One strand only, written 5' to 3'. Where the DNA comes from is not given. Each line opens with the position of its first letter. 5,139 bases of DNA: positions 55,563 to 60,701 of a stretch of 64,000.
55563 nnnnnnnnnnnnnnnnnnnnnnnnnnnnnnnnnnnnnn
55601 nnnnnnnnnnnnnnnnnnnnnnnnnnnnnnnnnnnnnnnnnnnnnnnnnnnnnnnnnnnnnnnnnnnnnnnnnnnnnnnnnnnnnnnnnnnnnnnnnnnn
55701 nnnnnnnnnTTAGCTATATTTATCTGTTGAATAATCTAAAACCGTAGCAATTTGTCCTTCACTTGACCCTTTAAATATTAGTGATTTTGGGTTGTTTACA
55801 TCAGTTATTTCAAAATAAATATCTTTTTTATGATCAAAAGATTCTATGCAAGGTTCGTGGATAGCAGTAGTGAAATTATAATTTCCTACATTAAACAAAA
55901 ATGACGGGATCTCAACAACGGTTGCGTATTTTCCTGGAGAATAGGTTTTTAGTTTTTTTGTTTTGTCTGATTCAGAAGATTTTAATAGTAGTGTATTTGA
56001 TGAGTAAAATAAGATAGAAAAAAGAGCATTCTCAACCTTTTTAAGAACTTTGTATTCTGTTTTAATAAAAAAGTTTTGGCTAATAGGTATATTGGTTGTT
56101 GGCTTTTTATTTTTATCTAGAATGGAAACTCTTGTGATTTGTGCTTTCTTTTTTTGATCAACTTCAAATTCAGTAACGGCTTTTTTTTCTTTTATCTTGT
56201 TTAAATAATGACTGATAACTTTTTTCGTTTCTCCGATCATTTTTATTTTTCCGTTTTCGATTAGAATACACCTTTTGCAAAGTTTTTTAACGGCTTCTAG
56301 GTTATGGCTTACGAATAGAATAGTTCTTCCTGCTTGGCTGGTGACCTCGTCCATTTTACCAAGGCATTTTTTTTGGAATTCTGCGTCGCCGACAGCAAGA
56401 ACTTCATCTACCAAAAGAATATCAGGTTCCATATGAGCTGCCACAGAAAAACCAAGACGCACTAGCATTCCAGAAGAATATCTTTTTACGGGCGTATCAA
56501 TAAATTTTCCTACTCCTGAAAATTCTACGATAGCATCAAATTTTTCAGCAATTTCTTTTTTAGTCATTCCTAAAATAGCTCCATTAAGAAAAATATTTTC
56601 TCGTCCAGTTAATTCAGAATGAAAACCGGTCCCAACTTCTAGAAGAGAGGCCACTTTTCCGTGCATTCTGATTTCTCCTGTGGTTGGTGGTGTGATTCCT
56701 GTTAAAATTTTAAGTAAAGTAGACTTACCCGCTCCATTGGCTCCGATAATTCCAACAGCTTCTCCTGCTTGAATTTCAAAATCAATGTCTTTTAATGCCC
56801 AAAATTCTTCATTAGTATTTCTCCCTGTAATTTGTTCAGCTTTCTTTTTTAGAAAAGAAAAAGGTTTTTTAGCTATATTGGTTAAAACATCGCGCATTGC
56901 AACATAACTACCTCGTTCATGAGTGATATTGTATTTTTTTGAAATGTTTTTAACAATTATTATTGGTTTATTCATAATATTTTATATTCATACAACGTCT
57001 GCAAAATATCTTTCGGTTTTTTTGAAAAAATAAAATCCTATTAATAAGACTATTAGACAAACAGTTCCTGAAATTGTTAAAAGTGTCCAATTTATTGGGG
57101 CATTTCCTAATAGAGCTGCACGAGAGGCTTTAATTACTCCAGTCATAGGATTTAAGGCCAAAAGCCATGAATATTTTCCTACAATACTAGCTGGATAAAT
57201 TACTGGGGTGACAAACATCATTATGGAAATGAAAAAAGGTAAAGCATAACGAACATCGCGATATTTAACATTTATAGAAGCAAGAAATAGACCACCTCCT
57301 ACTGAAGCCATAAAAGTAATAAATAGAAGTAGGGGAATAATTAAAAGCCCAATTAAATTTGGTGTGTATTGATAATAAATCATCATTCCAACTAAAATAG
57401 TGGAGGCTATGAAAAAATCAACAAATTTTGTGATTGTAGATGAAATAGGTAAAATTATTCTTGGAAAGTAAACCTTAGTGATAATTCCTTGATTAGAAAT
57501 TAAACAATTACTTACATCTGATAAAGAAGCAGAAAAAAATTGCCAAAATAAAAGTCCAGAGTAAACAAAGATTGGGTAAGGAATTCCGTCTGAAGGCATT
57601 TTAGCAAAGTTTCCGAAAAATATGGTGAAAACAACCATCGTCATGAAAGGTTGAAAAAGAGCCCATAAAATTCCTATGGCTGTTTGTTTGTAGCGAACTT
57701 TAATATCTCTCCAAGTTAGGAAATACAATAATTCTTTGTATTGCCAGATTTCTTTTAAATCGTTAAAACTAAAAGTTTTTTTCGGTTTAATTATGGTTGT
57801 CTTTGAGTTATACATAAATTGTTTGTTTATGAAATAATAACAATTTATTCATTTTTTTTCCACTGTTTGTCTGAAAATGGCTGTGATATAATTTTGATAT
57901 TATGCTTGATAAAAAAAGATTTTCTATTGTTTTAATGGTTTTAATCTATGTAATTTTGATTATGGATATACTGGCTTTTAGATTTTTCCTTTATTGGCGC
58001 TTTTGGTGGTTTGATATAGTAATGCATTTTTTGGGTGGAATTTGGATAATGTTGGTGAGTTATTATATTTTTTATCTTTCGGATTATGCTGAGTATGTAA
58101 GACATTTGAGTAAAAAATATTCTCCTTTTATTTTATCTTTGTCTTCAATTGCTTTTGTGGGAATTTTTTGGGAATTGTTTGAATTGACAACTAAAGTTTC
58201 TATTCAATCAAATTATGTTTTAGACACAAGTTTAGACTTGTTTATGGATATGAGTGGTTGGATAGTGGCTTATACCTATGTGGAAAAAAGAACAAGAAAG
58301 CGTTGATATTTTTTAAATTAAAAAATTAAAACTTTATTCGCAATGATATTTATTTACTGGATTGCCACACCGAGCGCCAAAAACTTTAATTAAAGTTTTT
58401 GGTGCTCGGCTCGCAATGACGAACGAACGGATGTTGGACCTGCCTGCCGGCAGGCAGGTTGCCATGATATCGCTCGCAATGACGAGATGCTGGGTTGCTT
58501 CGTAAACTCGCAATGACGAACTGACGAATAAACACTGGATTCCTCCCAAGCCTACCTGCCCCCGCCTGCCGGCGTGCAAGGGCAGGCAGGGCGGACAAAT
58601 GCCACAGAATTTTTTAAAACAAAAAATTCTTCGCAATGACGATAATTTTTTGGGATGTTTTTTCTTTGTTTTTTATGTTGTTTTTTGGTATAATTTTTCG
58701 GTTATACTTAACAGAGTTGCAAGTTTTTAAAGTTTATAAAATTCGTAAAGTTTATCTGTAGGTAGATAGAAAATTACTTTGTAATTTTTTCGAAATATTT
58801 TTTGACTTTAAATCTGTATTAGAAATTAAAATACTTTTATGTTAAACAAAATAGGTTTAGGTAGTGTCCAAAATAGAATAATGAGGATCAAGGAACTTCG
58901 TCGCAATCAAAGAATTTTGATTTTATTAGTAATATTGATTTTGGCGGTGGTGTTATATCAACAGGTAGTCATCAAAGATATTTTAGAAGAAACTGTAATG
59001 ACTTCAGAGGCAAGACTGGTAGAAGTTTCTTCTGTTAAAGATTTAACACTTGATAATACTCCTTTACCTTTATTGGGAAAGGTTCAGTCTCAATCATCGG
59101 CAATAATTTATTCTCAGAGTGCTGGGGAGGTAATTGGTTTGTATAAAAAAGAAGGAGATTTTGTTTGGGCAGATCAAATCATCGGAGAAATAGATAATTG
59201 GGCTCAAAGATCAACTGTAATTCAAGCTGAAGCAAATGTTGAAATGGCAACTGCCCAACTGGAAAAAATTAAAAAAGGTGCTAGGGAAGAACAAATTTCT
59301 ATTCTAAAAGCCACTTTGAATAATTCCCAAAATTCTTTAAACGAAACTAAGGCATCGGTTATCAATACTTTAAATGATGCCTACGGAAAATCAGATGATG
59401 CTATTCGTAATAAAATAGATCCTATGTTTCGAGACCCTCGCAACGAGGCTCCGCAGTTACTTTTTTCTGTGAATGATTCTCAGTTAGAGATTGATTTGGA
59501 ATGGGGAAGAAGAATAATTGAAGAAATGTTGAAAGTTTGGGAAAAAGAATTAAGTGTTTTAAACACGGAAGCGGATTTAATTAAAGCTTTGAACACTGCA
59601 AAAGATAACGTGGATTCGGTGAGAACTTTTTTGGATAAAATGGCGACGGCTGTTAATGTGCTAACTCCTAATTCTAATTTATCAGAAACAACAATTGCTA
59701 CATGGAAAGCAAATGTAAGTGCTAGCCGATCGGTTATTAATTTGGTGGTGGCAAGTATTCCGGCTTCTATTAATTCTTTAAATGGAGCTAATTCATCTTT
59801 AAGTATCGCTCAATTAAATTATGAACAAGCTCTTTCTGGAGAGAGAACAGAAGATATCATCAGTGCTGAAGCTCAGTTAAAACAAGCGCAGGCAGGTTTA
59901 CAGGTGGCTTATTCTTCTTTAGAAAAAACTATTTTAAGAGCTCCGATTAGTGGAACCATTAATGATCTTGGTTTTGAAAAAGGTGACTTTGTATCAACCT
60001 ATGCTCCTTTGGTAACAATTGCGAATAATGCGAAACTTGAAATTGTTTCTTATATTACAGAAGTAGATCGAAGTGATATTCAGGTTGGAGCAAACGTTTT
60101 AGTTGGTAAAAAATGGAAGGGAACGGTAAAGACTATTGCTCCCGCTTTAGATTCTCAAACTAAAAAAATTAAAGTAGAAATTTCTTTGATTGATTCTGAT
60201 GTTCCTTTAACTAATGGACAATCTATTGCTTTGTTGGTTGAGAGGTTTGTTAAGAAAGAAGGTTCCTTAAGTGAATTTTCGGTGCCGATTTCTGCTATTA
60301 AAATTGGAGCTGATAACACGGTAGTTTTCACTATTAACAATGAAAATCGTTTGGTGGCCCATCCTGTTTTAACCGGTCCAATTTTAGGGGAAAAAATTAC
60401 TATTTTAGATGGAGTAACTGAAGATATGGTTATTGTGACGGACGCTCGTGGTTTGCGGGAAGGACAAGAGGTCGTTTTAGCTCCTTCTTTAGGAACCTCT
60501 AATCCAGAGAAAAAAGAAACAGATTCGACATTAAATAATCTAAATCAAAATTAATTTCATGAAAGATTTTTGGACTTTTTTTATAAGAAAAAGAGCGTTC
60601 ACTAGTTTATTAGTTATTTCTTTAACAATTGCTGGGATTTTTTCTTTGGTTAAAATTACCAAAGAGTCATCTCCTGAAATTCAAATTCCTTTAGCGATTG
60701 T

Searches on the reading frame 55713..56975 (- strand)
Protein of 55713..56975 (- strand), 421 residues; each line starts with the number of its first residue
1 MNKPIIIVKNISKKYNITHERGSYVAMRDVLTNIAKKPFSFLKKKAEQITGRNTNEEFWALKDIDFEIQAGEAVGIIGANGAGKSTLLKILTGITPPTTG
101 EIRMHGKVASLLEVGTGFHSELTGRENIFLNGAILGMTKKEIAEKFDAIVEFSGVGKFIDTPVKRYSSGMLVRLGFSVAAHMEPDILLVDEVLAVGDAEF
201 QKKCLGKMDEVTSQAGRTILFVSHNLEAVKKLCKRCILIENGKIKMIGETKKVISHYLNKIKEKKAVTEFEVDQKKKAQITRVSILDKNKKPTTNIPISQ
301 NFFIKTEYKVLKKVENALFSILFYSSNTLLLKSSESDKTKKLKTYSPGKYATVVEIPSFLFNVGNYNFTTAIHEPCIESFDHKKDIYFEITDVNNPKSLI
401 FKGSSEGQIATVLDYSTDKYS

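Call 7: search_protein_families(library=pfam, proteins=[window:55713-56975:-], max_evalue=0.001)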
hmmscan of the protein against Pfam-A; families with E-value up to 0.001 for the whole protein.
window:55713-56975:- (421 aa): 3 families
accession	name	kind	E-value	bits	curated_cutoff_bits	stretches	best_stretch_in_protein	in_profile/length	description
PF00005.33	ABC_tran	-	6.7e-22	79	25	1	61-192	1-135/137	ABC transporter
PF14524.12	Wzt_C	-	5.8e-11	43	30.4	1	275-387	7-125/143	Wzt C-terminal domain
PF13304.12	AAA_21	-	4.3e-05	24.2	27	1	75-93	3-21/304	AAA domain, putative AbiEii toxin, Type IV TA system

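Call 50: search_protein_families(library=ncbifam, proteins=[window:55713-56975:-], max_evalue=0.00001)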
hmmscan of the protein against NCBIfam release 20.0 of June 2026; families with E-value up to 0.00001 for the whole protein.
window:55713-56975:- (421 aa): 178 families (the best 25 are shown)
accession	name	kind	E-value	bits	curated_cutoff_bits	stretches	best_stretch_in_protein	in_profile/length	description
NF010065.0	PRK13545.1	equivalog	2.1e-67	228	538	1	51-284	30-261/549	teichoic acids export protein ATP-binding subunit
NF010066.0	PRK13546.1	equivalog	6.3e-60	202.8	320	1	47-271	26-248/264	teichoic acids export ABC transporter ATP-binding subunit TagH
NF050108.1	galactan_ABC_ATP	equivalog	6.3e-57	192.6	400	1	44-258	27-241/244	galactan export ABC transporter ATP-binding subunit Wzt/RfbE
TIGR01188.1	drrA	subfamily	4e-35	121.5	312.45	1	56-283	4-244/302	daunorubicin resistance ABC transporter, ATP-binding protein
TIGR04521.1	ECF_ATPase_2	equivalog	1.7e-30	106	330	2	126-261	104-242/279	energy-coupling factor transporter ATPase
TIGR00968.1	3a0106s01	subfamily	1.2e-26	93.7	342.75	1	57-257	12-222/237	sulfate ABC transporter ATP-binding protein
TIGR04520.1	ECF_ATPase_1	equivalog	4.3e-26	91.9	315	2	136-257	107-227/269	energy-coupling factor transporter ATPase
TIGR02142.1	modC_ABC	equivalog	6.6e-26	91.4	285.05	2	136-277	99-246/353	molybdenum ABC transporter ATP-binding protein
NF010060.0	PRK13537.1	equivalog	6.8e-26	90.9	521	1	60-255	30-235/314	nodulation factor ABC transporter ATP-binding protein NodI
NF010059.0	PRK13536.1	equivalog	1.9e-25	89.4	549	1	59-255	57-263/342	nodulation factor ABC transporter ATP-binding protein NodI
TIGR02769.1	nickel_nikE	equivalog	2.1e-25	89.7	332.55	2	164-245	149-230/265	nickel import ATP-binding protein NikE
NF033858.1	ABC2_perm_RbbA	equivalog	2.1e-25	88.8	1050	1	45-283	268-514/909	ribosome-associated ATPase/putative transporter RbbA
NF007739.0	PRK10419.1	subfamily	1.5e-24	87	354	2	160-245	146-231/268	nickel ABC transporter ATP-binding protein NikE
TIGR01288.1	nodI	equivalog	1.5e-24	86.6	424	1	61-254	20-223/303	nodulation factor ABC transporter ATP-binding protein NodI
TIGR01186.1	proV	subfamily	3.8e-24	85.5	326.6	1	60-310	8-267/363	betaine/proline/choline family ABC transporter ATP-binding protein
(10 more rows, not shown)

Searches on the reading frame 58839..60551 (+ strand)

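Call 7: search_protein_families(library=pfam, proteins=[window:58839-60551:+], max_evalue=0.001)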
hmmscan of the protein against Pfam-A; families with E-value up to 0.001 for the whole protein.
window:58839-60551:+ (571 aa): 2 families
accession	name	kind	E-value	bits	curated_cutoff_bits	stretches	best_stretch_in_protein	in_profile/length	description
PF13437.12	HlyD_3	-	1.5e-13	51.8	22.2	1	366-460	2-98/106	HlyD family secretion protein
PF16576.10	HlyD_D23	-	7e-12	45.5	30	1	322-457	57-208/214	Barrel-sandwich domain of CusB or HlyD membrane-fusion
